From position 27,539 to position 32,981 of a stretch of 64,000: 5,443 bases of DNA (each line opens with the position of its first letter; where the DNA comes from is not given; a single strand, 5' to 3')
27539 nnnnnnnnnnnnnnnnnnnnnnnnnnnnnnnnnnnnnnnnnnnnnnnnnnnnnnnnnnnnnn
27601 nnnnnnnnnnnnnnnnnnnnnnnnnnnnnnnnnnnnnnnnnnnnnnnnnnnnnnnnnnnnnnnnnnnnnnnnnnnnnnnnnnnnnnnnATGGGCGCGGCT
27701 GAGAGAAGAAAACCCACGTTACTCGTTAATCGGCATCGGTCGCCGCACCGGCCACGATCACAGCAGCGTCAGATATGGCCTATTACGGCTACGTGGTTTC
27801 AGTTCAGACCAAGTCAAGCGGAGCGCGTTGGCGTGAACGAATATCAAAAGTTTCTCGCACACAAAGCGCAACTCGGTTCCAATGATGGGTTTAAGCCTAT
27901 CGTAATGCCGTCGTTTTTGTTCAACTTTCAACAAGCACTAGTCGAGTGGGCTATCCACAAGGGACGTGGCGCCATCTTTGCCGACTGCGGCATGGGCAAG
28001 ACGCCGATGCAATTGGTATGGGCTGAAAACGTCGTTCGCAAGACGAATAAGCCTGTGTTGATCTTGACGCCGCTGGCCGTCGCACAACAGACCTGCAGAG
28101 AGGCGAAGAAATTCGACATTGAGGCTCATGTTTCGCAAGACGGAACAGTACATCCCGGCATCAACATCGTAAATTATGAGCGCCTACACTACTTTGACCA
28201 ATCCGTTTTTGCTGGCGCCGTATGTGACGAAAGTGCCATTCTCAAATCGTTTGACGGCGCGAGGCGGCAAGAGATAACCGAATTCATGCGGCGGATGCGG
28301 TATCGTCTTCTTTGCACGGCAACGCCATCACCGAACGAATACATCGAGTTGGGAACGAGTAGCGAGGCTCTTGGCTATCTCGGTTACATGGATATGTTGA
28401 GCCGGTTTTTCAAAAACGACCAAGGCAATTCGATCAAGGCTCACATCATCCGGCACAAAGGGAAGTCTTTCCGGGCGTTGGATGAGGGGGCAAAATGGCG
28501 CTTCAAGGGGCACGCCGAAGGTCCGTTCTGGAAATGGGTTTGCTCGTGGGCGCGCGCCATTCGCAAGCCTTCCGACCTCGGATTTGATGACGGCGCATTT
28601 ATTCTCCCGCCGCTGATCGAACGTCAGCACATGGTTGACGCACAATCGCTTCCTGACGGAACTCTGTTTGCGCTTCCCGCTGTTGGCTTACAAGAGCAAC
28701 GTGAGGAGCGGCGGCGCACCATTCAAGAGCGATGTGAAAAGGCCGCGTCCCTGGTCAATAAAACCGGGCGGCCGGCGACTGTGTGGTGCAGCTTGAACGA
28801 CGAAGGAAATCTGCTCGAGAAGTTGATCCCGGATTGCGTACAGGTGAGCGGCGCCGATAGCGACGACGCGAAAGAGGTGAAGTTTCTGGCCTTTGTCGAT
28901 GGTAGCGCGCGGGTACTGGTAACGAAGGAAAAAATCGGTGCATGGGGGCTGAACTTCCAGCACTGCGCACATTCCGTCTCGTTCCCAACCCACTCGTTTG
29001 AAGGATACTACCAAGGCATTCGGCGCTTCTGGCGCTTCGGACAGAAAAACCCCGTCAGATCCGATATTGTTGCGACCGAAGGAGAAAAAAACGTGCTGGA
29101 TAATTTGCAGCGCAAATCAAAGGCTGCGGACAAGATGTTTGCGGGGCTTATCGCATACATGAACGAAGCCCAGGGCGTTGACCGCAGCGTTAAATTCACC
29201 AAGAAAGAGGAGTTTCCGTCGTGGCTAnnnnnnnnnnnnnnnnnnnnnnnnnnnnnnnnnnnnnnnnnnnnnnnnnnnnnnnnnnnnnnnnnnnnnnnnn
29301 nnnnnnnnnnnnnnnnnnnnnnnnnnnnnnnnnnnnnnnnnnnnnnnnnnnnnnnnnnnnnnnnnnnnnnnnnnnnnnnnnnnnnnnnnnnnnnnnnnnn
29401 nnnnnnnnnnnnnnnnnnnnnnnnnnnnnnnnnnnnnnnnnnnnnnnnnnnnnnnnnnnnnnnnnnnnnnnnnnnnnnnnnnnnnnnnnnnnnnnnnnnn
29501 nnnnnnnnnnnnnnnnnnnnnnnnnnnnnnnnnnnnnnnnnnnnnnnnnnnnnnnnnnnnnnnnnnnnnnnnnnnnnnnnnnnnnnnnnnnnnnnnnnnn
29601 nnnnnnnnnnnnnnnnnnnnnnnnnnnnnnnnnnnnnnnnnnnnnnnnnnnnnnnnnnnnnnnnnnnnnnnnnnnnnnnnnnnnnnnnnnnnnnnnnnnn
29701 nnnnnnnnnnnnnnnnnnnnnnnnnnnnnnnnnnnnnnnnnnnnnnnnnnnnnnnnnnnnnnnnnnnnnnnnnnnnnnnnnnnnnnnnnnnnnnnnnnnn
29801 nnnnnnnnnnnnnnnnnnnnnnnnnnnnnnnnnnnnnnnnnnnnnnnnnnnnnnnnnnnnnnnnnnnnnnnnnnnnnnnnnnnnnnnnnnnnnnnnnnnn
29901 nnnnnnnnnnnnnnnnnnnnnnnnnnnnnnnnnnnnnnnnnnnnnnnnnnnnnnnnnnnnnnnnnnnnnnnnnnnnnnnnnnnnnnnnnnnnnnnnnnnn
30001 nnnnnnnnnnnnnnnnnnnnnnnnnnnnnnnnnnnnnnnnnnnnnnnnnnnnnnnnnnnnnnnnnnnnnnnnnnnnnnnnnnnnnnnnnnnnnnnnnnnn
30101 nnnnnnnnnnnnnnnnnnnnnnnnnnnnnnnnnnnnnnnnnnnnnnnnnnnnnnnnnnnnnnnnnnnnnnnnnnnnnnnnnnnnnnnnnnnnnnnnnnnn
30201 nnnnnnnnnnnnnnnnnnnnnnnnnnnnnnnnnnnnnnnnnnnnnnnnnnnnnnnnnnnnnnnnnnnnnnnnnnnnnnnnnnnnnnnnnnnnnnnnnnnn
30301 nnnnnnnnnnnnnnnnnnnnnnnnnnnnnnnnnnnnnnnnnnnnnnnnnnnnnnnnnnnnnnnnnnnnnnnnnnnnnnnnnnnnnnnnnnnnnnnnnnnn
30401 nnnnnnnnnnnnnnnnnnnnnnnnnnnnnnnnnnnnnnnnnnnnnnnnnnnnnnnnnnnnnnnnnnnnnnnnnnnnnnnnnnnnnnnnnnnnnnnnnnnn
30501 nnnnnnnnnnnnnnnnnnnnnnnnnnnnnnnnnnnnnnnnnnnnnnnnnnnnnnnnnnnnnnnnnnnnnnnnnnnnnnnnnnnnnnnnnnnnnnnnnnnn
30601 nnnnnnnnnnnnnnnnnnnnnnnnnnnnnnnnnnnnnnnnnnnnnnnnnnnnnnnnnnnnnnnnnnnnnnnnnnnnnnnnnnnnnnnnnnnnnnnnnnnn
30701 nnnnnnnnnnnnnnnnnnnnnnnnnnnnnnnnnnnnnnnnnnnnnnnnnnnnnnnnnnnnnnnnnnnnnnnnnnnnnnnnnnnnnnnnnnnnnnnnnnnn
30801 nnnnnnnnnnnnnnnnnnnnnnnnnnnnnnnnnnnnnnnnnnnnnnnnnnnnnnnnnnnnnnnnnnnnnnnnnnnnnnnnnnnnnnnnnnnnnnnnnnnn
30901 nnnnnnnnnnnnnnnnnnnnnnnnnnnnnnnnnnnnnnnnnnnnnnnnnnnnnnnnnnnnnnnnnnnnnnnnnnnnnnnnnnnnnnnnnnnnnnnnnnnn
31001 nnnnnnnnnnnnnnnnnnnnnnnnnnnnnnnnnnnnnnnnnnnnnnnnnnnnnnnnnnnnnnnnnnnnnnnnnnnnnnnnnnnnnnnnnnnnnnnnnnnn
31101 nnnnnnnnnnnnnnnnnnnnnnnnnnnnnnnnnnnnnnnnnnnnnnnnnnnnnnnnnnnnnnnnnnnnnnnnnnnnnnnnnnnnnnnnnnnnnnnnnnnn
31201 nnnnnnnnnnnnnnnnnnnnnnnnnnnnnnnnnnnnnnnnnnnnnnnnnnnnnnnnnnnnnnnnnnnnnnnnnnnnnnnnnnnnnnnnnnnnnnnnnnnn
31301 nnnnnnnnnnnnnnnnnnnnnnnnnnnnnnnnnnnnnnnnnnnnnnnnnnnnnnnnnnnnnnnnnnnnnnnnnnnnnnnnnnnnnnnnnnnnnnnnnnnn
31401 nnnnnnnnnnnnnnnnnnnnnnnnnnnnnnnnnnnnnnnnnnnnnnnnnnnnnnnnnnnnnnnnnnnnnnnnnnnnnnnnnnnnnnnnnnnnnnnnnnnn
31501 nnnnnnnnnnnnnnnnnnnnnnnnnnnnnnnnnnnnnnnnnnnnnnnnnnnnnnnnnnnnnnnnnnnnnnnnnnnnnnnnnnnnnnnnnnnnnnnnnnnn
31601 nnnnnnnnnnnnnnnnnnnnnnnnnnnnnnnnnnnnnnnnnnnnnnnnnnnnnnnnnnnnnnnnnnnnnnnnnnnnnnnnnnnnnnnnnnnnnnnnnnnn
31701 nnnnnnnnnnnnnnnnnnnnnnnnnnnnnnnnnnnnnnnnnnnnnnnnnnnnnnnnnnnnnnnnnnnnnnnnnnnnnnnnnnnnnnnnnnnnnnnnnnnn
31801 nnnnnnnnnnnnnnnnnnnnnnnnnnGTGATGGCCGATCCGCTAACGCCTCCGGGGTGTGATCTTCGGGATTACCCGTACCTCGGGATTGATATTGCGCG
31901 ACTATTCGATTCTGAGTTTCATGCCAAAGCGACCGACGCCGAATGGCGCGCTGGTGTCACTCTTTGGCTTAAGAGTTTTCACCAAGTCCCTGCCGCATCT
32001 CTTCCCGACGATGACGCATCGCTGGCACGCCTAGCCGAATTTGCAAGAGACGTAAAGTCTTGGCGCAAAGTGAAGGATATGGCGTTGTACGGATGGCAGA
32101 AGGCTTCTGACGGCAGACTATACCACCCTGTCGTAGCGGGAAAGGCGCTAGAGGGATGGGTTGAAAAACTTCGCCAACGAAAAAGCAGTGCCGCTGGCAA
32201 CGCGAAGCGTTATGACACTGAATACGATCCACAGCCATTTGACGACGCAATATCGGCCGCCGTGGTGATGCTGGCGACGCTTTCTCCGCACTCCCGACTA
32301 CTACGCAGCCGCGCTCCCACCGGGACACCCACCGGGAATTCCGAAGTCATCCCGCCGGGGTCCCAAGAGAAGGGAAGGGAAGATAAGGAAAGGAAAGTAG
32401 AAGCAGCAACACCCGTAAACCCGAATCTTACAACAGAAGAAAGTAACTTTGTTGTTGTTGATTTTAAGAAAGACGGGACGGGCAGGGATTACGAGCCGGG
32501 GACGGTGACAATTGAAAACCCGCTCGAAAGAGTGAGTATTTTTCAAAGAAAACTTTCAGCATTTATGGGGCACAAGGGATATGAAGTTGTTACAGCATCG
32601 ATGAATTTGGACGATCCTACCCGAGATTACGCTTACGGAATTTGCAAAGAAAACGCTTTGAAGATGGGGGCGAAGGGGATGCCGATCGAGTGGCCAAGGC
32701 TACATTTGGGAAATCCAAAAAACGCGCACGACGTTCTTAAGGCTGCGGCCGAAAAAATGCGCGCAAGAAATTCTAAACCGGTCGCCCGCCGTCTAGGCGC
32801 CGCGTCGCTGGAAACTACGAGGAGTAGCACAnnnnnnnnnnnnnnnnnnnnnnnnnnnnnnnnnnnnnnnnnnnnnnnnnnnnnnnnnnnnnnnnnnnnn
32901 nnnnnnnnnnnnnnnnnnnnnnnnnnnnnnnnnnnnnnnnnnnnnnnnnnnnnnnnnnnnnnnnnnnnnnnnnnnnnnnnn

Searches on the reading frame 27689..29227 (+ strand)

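Call 14: search_protein_families(library=phrogs, proteins=[window:27689-29227:+], max_evalue=0.001)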
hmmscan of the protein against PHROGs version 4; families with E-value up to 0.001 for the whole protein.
window:27689-29227:+ (513 aa): 3 families
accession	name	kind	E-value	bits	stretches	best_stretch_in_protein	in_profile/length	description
phrog_62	-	DNA, RNA and nucleotide metabolism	6.9e-47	160.7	1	49-499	674-1148/1881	DNA helicase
phrog_16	-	DNA, RNA and nucleotide metabolism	4.4e-25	89.1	1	52-459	250-590/986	DNA helicase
phrog_11354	-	unknown function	0.00011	22.9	1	400-489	17-110/116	-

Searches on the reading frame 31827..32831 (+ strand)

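Call 14: search_protein_families(library=phrogs, proteins=[window:31827-32831:+], max_evalue=0.001)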
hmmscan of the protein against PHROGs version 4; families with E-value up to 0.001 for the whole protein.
window:31827-32831:+ (335 aa): 2 families
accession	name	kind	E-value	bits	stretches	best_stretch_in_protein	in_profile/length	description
phrog_22470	-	DNA, RNA and nucleotide metabolism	1.6e-36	126.9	1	3-162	4-163/340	replication protein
phrog_3992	-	DNA, RNA and nucleotide metabolism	8.5e-09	36.4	1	17-174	6-161/345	primosomal protein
